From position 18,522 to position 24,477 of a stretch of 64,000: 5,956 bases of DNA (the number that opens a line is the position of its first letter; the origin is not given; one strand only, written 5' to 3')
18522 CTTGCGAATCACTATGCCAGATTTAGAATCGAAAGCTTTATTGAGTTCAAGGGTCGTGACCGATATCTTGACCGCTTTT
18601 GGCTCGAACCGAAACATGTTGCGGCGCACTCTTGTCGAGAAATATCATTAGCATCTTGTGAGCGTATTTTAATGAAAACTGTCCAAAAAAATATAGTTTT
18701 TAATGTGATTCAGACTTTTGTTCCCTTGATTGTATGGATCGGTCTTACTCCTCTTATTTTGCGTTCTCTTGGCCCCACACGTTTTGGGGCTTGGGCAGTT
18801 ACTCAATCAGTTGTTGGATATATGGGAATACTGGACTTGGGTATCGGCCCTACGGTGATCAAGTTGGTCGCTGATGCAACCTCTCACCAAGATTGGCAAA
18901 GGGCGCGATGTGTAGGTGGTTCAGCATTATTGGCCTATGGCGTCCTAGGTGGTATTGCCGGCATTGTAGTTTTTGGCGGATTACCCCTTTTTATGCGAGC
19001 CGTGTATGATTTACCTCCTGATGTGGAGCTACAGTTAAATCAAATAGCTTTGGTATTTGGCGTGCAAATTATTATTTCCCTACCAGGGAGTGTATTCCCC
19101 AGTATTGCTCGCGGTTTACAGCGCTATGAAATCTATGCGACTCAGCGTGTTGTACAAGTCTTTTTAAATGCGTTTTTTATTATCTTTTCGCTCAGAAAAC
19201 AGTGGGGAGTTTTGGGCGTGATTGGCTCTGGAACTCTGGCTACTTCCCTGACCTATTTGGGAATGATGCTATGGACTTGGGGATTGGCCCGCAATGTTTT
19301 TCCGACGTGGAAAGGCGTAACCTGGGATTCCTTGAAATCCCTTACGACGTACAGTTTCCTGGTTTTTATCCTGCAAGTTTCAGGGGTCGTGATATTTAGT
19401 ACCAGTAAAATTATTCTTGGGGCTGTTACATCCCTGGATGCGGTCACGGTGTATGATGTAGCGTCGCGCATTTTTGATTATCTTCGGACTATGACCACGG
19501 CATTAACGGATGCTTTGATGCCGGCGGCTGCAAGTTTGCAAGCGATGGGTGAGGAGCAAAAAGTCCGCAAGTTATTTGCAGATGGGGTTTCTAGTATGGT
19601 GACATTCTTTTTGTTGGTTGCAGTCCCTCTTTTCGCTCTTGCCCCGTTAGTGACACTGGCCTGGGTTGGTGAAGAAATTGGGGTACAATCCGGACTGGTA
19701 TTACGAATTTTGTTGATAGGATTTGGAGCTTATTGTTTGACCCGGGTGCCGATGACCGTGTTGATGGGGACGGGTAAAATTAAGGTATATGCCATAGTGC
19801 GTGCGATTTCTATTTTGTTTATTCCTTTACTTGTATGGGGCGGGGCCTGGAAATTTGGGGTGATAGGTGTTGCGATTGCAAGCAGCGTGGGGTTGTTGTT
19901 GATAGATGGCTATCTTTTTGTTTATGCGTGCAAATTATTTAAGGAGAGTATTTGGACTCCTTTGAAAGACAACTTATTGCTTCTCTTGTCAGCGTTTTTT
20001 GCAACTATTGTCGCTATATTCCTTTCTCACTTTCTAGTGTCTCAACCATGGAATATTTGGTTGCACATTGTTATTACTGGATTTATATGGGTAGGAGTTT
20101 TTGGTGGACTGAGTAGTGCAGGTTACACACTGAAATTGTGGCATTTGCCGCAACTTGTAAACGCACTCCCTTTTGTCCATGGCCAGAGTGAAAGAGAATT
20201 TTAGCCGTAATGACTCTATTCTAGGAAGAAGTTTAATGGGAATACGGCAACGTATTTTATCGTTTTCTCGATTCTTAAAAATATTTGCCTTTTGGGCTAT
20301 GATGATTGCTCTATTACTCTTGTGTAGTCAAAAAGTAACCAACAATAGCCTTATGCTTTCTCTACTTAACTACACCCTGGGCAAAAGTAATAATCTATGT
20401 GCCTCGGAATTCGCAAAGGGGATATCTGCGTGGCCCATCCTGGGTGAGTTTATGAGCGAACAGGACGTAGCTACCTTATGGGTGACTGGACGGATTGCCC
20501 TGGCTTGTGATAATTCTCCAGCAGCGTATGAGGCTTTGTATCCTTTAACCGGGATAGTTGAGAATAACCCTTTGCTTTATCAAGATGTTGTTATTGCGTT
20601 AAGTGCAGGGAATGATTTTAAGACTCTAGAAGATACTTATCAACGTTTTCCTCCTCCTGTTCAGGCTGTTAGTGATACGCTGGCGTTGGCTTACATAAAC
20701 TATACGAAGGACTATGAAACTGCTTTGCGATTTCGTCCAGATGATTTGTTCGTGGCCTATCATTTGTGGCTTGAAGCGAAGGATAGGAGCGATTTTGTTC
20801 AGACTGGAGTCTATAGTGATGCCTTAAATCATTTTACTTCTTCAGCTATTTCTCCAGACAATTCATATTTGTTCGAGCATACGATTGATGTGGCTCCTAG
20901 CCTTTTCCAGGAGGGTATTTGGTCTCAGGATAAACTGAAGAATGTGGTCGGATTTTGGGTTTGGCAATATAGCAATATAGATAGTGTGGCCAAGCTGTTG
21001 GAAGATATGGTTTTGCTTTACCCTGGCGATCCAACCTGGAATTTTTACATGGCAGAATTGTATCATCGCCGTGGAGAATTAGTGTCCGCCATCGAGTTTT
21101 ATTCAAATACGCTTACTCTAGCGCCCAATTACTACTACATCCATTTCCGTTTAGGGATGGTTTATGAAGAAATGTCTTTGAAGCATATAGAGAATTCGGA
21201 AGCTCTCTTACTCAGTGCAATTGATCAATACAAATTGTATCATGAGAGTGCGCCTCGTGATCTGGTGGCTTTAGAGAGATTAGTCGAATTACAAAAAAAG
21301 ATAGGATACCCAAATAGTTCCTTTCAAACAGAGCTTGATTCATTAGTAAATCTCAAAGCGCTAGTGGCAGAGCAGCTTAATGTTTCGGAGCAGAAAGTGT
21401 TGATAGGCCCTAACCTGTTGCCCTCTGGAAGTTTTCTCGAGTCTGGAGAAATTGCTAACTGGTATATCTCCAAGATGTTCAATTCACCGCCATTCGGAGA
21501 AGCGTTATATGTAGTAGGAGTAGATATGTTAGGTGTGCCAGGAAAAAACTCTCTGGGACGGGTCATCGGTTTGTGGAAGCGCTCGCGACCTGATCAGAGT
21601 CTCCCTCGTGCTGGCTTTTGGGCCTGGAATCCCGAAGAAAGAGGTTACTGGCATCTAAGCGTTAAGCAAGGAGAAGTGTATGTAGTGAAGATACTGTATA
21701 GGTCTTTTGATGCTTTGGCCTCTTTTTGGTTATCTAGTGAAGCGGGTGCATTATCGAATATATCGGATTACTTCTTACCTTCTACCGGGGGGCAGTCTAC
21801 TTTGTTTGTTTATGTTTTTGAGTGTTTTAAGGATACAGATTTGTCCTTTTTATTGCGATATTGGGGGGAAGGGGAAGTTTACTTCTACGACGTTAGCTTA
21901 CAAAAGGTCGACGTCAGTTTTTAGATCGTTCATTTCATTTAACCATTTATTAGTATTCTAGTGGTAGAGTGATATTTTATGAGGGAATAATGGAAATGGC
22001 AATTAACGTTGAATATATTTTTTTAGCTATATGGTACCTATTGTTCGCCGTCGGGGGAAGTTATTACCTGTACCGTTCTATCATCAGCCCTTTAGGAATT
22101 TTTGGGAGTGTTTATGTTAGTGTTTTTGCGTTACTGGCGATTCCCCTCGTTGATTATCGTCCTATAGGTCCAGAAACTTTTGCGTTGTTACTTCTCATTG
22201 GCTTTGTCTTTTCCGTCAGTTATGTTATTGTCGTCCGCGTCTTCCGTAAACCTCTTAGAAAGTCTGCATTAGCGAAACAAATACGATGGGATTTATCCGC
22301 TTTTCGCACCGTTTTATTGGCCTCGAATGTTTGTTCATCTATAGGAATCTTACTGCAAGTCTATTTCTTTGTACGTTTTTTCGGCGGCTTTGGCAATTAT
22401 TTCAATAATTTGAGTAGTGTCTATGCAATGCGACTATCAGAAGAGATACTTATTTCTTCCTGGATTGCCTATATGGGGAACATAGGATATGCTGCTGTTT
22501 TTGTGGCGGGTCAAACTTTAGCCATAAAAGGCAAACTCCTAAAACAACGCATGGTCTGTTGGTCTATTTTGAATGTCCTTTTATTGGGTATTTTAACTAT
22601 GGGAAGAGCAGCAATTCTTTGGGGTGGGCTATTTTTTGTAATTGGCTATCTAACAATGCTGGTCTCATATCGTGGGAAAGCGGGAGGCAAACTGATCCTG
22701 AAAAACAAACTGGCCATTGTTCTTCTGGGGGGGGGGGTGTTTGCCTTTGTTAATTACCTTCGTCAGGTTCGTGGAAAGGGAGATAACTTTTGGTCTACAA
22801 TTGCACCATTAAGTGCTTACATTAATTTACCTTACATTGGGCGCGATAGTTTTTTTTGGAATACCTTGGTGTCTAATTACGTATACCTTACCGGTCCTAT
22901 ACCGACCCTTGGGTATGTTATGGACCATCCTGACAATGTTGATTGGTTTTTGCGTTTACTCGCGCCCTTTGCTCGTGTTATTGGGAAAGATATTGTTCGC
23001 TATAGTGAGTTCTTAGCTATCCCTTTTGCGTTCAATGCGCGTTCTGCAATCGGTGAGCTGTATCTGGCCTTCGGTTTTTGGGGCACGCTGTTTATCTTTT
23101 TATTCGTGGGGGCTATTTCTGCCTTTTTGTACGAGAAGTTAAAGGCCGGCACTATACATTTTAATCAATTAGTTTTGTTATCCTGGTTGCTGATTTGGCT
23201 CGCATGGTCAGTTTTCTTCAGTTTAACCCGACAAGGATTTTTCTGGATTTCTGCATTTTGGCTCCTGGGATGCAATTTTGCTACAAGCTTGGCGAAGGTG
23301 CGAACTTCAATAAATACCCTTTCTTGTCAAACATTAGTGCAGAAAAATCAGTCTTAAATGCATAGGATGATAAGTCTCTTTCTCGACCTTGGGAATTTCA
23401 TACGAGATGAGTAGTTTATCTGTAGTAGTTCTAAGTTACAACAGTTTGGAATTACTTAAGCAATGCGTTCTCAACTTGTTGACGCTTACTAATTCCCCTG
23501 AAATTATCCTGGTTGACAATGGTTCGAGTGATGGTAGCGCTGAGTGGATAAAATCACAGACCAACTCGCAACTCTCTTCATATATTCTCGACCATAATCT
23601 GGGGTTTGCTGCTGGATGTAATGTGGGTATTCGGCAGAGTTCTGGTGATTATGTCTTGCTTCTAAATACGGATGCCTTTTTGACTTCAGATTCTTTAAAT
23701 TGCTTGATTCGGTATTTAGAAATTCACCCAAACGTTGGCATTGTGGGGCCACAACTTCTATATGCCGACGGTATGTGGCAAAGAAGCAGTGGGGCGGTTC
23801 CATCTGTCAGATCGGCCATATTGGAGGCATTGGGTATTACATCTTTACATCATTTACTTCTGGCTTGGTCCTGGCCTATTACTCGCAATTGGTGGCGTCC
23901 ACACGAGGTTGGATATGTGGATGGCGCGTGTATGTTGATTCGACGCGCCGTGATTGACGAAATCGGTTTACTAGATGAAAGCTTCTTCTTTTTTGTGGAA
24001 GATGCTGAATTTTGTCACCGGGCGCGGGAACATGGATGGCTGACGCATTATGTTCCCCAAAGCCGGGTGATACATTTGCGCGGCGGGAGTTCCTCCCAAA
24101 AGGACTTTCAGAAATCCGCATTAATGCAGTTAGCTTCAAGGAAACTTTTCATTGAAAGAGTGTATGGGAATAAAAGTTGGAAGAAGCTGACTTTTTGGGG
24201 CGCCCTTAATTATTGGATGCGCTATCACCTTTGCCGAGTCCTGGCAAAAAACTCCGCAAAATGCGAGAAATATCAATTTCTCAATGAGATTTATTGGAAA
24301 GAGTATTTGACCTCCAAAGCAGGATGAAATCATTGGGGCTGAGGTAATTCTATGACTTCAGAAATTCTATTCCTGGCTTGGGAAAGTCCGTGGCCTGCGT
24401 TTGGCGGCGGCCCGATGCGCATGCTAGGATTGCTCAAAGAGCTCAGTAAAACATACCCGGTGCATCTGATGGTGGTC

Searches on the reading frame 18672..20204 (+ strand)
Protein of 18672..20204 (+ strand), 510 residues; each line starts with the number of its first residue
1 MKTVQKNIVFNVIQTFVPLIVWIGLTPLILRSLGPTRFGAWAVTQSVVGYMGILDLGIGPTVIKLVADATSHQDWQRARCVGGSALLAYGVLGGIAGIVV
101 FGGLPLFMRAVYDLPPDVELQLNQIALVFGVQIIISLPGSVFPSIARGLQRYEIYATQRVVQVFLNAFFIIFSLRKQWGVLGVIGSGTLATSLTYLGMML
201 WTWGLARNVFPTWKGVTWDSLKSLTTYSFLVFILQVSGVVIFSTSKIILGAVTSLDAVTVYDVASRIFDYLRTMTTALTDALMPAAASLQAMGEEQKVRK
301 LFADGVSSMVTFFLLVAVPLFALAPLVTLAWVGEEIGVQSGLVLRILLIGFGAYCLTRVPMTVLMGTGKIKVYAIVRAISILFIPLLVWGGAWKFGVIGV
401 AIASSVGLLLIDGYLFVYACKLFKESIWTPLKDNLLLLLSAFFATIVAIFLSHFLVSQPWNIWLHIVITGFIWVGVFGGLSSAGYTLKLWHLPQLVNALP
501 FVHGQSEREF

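Call 5: search_protein_families(library=pfam, proteins=[window:18672-20204:+])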
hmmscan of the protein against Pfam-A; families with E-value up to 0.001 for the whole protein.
window:18672-20204:+ (510 aa): 0 families

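Call 6: search_protein_families(library=ncbifam, proteins=[window:18672-20204:+], max_evalue=0.01)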
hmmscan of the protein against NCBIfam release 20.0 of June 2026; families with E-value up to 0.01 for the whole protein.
window:18672-20204:+ (510 aa): 1 family
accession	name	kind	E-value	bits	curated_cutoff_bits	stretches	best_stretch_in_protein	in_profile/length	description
NF041503.1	WZX_like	subfamily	1.3e-07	31.1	300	2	233-344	240-350/429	O-unit flippase-like protein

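Call 31: search_protein_families(library=pfam, proteins=[window:18672-20204:+], max_evalue=10)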
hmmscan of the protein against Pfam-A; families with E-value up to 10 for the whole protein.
window:18672-20204:+ (510 aa): 0 families

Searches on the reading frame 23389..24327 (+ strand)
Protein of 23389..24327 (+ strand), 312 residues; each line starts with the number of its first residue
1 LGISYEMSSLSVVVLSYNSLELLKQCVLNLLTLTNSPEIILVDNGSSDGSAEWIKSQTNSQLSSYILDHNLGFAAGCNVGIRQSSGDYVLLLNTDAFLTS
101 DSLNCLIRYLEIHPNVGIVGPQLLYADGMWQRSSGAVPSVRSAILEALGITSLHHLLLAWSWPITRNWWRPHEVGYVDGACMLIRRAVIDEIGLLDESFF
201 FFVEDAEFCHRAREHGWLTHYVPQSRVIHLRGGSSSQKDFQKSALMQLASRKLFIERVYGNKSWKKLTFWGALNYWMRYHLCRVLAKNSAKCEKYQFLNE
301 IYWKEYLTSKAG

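Call 5: search_protein_families(library=pfam, proteins=[window:23389-24327:+])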
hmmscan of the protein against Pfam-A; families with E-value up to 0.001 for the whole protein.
window:23389-24327:+ (312 aa): 5 families
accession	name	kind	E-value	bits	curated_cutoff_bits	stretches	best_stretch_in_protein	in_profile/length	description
PF00535.33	Glycos_transf_2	-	2.3e-21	76.9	23.3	1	11-192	1-167/168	Glycosyl transferase family 2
PF13641.12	Glyco_tranf_2_3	-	6.6e-17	62.7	27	1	10-236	3-218/230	Glycosyltransferase like family 2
PF13632.12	Glyco_trans_2_3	-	9.1e-10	39.1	27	1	88-242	1-129/198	Glycosyl transferase family group 2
PF10111.15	Glyco_tranf_2_2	-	3.2e-09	37.1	27.3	1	27-121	19-122/276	Glycosyltransferase like family 2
PF13506.12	Glyco_transf_21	-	2.4e-05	24.3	21.7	1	79-225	24-150/174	Glycosyl transferase family 21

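Call 38: search_protein_families(library=ncbifam, proteins=[window:23389-24327:+], max_evalue=0.001)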
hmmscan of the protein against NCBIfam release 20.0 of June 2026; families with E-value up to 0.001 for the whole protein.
window:23389-24327:+ (312 aa): 17 families
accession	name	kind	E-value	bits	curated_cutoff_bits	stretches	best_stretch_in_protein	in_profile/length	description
TIGR03965.1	mycofact_glyco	equivalog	3.4e-19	69.1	280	2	173-229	225-280/467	mycofactocin biosynthesis glycosyltransferase MftF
TIGR03937.1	PgaC_IcaA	equivalog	3.3e-16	59.2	422.3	1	6-119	43-159/407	poly-beta-1,6-N-acetyl-D-glucosamine synthase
TIGR01556.1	rhamnosyltran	subfamily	1.6e-14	53.8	200.55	1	20-236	7-207/281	rhamnosyltransferase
NF038299.1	EPS_HpsN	equivalog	1.7e-14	53.6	425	1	9-294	2-279/317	hormogonium polysaccharide biosynthesis glycosyltransferase HpsN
NF041875.1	EPS_EpsD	equivalog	5.3e-14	52.4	370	1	10-114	1-105/325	exopolysaccharide biosynthesis glycosyltransferase EpsD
TIGR04283.1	glyco_like_mftF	equivalog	2.5e-12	46.9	182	1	10-218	1-175/221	TIGR04283 family arsenosugar biosynthesis glycosyltransferase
NF007482.0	PRK10073.1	equivalog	4.5e-11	42.3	423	1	7-102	5-102/334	glycosyltransferase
TIGR03111.1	glyc2_xrt_Gpos1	hypoth_equivalog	2.7e-09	36.4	363.95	1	7-119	48-165/439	TIGR03111 family XrtG-associated glycosyltransferase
NF047683.1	TeichurnBiosyTuaG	equivalog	5.2e-09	36.1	400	1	8-111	6-112/252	teichuronic acid biosynthesis protein TuaG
NF038302.1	EPS_HpsE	equivalog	1.8e-08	33.7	300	1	10-123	3-124/307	hormogonium polysaccharide biosynthesis glycosyltransferase HpsE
NF007986.1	PRK10714.1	equivalog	3.7e-08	32.8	529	1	8-101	6-106/316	undecaprenyl-phosphate 4-deoxy-4-formamido-L-arabinose transferase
TIGR04009.1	wcaE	equivalog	4.3e-07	29.5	369.2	1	10-124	3-121/248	colanic acid biosynthesis glycosyltransferase WcaE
NF050050.1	ProtGlycPglI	equivalog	2.1e-06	27.4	500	1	7-110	1-108/306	GalNAc(5)-diNAcBac-PP-undecaprenol beta-1,3-glucosyltransferase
NF053739.1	GlytfEpsEBac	equivalog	1.5e-05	24.1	450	1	10-139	3-136/265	glycosyltransferase EpsE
NF003963.0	PRK05454.2-6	equivalog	9.2e-05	21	884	1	30-119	163-252/610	glucans biosynthesis glucosyltransferase MdoH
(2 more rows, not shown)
